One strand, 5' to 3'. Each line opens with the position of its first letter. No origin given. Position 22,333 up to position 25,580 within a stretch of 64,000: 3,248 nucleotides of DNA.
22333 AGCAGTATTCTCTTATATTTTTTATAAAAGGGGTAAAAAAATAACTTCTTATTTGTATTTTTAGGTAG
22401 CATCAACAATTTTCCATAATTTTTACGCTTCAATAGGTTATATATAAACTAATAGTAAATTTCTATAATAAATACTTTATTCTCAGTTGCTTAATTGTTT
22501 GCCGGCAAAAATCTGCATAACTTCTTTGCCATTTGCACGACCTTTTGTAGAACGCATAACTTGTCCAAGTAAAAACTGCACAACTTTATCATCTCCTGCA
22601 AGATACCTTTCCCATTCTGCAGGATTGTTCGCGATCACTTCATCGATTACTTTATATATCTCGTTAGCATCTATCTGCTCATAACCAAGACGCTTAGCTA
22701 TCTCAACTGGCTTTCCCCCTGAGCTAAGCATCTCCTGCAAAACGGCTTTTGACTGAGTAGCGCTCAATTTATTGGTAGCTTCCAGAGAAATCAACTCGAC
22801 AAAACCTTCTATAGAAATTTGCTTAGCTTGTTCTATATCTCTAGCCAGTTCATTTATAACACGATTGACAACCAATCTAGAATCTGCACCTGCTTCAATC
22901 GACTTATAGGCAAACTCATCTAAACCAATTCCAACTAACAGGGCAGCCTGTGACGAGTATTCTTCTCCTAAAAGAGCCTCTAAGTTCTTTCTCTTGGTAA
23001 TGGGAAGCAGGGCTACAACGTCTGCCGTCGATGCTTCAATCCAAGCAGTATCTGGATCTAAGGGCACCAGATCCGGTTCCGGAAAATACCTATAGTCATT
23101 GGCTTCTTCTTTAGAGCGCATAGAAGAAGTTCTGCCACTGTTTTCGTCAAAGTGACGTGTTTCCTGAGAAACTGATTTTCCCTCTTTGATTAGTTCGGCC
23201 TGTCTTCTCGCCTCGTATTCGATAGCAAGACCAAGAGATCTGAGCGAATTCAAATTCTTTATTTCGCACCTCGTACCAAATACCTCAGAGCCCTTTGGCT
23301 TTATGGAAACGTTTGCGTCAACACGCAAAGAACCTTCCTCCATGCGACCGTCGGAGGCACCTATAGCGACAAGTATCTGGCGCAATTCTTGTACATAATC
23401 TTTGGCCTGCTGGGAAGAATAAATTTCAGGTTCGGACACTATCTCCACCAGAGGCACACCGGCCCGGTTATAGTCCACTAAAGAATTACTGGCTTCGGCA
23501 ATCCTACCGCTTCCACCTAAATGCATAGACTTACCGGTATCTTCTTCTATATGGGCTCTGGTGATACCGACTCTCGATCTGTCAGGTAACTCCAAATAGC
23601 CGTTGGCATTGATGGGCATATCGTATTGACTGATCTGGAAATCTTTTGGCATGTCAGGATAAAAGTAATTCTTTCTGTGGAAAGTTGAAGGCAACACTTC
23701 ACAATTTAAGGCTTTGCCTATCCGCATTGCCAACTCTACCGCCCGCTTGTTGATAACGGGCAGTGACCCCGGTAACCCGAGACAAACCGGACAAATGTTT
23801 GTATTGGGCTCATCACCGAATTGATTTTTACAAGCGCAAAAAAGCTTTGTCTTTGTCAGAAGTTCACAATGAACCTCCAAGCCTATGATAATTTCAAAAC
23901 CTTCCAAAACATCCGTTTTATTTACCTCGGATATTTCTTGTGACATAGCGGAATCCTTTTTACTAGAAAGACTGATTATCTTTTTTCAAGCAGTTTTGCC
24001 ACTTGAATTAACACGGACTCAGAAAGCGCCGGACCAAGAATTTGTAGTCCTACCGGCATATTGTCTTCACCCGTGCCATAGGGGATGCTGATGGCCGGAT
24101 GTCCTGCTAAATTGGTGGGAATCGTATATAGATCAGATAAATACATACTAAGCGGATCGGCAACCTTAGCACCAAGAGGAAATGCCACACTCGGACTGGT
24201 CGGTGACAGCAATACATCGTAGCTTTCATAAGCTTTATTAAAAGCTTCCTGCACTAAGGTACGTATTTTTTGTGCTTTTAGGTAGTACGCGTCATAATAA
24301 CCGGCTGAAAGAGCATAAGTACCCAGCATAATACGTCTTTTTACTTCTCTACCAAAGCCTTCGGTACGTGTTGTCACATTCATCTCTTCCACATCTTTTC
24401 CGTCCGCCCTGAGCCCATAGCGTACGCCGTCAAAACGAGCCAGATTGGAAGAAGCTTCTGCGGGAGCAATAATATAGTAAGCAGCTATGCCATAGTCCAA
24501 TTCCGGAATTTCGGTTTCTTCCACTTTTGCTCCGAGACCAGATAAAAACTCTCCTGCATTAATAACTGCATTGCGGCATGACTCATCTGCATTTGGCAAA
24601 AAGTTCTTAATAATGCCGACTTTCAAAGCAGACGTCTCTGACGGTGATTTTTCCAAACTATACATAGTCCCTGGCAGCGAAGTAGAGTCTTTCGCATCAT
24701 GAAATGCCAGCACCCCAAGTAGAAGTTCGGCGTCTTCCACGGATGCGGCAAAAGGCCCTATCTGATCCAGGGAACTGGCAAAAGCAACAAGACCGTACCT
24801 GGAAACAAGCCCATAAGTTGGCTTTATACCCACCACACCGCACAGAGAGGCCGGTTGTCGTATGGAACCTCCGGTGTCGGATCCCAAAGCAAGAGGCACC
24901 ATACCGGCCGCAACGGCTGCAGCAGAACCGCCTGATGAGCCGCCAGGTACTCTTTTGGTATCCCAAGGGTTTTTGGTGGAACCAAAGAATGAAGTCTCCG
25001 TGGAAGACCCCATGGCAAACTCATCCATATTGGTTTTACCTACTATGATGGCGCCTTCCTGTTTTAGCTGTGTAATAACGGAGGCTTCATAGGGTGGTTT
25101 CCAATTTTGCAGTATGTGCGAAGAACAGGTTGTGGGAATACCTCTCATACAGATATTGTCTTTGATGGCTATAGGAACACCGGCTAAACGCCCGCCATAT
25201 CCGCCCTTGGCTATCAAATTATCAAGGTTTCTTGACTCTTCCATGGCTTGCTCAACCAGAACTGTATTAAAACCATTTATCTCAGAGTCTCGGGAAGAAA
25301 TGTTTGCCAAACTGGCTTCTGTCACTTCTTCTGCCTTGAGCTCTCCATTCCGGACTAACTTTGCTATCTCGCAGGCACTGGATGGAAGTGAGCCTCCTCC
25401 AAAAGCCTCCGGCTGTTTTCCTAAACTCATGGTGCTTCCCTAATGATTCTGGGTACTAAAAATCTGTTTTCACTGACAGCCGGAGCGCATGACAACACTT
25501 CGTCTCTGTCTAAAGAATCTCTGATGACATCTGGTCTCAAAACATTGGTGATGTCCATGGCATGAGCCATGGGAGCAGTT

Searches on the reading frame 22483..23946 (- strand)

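Call 7: search_protein_families(library=pfam, proteins=[window:22483-23946:-], max_evalue=0.001)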
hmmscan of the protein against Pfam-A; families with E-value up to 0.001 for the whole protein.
window:22483-23946:- (487 aa): 2 families
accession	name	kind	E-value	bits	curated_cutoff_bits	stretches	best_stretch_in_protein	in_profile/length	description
PF02934.20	GatB_N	-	3e-115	384.6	23.4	1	20-304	2-277/277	GatB/GatE catalytic domain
PF02637.23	GatB_Yqey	-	9.6e-30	103.8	27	1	348-480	5-144/148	GatB domain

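Call 8: search_protein_families(library=ncbifam, proteins=[window:22483-23946:-], max_evalue=0.001)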
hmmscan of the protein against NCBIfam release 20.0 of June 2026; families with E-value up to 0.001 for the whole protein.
window:22483-23946:- (487 aa): 9 families
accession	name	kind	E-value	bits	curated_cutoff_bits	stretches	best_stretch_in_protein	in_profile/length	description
NF004012.0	PRK05477.1-2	equivalog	6.1e-165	549.6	338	1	17-481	4-475/481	Asp-tRNA(Asn)/Glu-tRNA(Gln) amidotransferase subunit GatB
NF004013.0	PRK05477.1-3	equivalog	3.2e-154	514.1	653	1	9-481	9-496/501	Asp-tRNA(Asn)/Glu-tRNA(Gln) amidotransferase subunit GatB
NF004014.0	PRK05477.1-4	equivalog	2.7e-153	511.1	414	1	16-481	2-471/475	Asp-tRNA(Asn)/Glu-tRNA(Gln) amidotransferase subunit GatB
TIGR00133.1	gatB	equivalog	3.1e-149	497.6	314.8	1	17-481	4-477/481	Asp-tRNA(Asn)/Glu-tRNA(Gln) amidotransferase subunit GatB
NF004015.0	PRK05477.1-5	equivalog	7.8e-138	460.1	628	1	15-481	13-483/488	Asp-tRNA(Asn)/Glu-tRNA(Gln) amidotransferase subunit GatB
NF004011.1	PRK05477.1-1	equivalog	2.6e-127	425.4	680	1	17-480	3-469/475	Asp-tRNA(Asn)/Glu-tRNA(Gln) amidotransferase subunit GatB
NF003107.0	PRK04028.1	equivalog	1.8e-42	145.6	456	3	65-254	94-265/630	Glu-tRNA(Gln) amidotransferase subunit GatE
TIGR00134.1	gatE_arch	equivalog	2e-29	102.3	319.55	2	65-254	92-263/622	Glu-tRNA(Gln) amidotransferase subunit GatE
NF011291.0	PRK14703.1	equivalog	2e-23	82.6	681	1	338-481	618-764/769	glutamine--tRNA ligase/YqeY domain fusion protein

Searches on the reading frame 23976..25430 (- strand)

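Call 7: search_protein_families(library=pfam, proteins=[window:23976-25430:-], max_evalue=0.001)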
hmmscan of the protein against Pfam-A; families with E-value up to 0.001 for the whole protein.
window:23976-25430:- (484 aa): 1 family
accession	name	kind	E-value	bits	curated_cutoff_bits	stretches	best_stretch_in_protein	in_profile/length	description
PF01425.27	Amidase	-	1.6e-155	518.9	27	1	35-474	1-444/445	Amidase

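Call 8: search_protein_families(library=ncbifam, proteins=[window:23976-25430:-], max_evalue=0.001)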
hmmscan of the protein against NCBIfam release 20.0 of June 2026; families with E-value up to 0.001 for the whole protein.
window:23976-25430:- (484 aa): 26 families (the best 25 are shown)
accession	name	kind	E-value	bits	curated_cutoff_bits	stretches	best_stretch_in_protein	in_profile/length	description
TIGR00132.1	gatA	equivalog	8.3e-186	618.3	481.1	1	24-483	3-462/466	Asp-tRNA(Asn)/Glu-tRNA(Gln) amidotransferase subunit GatA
TIGR02715.1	amido_AtzE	subfamily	2e-96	323.7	425.75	1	19-483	2-446/452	AtzE family amidohydrolase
NF006631.0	PRK09201.1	equivalog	4.9e-96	322.3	461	1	18-483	8-453/466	AtzE family amidohydrolase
NF004815.0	PRK06169.1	equivalog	3.1e-89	299.7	506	1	18-483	11-457/471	amidase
NF005565.0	PRK07235.1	subfamily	1.2e-88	298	545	1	75-483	81-499/506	amidase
NF005517.0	PRK07139.1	equivalog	7.3e-87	291.9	546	1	80-483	35-431/439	amidase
NF005688.0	PRK07488.1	equivalog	2.2e-86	290.7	532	1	18-483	12-464/474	indoleacetamide hydrolase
NF005687.0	PRK07487.1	subfamily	2.1e-77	260.9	428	1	18-484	9-455/468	amidase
NF005450.0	PRK07042.1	equivalog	3.4e-77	259.9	458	2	18-306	8-294/464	amidase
NF004816.0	PRK06170.1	equivalog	4.2e-73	246.7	503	1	18-483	13-480/493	amidase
NF004717.0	PRK06061.1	equivalog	4.8e-72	243.2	498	1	21-483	21-465/483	amidase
NF009119.0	PRK12470.1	equivalog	9.7e-70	235.9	498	1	19-482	11-449/462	amidase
NF006043.0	PRK08186.1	subfamily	6.2e-69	233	487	2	21-309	11-294/600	allophanate hydrolase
NF005686.0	PRK07486.1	subfamily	1.4e-68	231.8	465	2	18-274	15-274/486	amidase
NF006006.0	PRK08137.1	equivalog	8.2e-67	226.2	534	1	19-479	36-505/529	amidase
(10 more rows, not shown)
